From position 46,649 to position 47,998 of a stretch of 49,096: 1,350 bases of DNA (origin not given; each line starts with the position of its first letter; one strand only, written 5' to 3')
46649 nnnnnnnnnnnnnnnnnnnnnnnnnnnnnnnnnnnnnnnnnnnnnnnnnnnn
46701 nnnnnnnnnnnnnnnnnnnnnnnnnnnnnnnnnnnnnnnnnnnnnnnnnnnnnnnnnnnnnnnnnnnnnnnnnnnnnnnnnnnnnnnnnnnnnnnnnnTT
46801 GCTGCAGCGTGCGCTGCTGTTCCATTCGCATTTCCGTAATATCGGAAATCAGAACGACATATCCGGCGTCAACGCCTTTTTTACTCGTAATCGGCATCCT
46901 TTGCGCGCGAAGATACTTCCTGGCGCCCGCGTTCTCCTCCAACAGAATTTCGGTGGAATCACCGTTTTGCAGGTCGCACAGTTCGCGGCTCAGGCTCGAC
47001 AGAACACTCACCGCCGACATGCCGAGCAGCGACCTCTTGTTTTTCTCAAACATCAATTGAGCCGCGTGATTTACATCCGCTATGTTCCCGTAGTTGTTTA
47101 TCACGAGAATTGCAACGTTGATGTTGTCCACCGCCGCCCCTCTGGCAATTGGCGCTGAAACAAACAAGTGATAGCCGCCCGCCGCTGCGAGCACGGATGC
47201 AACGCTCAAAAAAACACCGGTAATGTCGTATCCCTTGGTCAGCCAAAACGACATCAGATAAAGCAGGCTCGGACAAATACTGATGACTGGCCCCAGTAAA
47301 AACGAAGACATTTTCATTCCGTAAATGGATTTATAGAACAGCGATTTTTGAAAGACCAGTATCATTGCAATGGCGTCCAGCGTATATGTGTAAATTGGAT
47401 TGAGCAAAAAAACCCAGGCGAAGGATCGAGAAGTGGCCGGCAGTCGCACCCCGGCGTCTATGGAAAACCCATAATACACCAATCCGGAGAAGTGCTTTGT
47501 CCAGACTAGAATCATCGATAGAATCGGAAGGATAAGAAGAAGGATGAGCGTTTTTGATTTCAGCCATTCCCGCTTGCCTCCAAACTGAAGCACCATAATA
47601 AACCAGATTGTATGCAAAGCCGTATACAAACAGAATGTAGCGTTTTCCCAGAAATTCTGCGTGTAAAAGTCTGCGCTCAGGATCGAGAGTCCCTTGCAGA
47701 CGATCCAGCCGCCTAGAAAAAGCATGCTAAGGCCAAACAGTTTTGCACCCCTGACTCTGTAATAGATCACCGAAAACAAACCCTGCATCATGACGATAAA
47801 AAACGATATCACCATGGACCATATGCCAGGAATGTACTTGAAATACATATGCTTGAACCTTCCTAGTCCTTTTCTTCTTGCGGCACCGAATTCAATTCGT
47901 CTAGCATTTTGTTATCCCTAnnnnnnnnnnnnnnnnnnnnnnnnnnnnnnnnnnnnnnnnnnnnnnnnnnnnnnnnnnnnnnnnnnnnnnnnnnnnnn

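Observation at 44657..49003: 'Three-component' sensor next to the pilus operon: anchored sugar-binding-protein homologue + 7TM-PAS kinase + two response regulators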

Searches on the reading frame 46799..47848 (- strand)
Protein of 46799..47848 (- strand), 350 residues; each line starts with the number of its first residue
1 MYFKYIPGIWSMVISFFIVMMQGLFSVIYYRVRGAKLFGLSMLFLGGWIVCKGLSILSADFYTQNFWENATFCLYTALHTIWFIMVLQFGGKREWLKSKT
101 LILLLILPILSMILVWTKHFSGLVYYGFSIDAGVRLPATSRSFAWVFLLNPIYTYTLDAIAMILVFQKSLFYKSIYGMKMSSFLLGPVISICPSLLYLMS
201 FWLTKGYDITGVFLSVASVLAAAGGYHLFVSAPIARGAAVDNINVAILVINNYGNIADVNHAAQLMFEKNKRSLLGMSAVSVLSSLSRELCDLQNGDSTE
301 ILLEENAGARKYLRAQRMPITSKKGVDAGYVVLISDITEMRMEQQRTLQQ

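Call 43: find_related_loci(query=A4, collection=metagenome_contigs, flank=10000)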
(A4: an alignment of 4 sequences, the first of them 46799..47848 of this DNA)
Query A4 (350 aa) in metagenome_contigs; peptide patterns used: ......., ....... (x = any residue, [..] = any of these).
407 stretches matched a pattern, but none encodes a relative of the query by tblastn (E <= 1e-3).

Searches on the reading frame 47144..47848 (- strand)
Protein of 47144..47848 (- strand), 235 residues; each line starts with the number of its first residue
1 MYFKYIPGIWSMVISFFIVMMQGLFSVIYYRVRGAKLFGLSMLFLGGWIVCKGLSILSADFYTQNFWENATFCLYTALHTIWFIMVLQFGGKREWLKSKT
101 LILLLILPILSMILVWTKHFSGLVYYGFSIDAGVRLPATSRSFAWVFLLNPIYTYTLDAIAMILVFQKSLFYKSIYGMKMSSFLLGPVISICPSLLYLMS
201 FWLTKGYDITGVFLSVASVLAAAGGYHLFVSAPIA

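Call 65: find_homologous_proteins(query=window:47144-47848:-, max_evalue=0.001)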
Query window:47144-47848:-: 974 candidates shared short words with the query, none scored E <= 0.001.
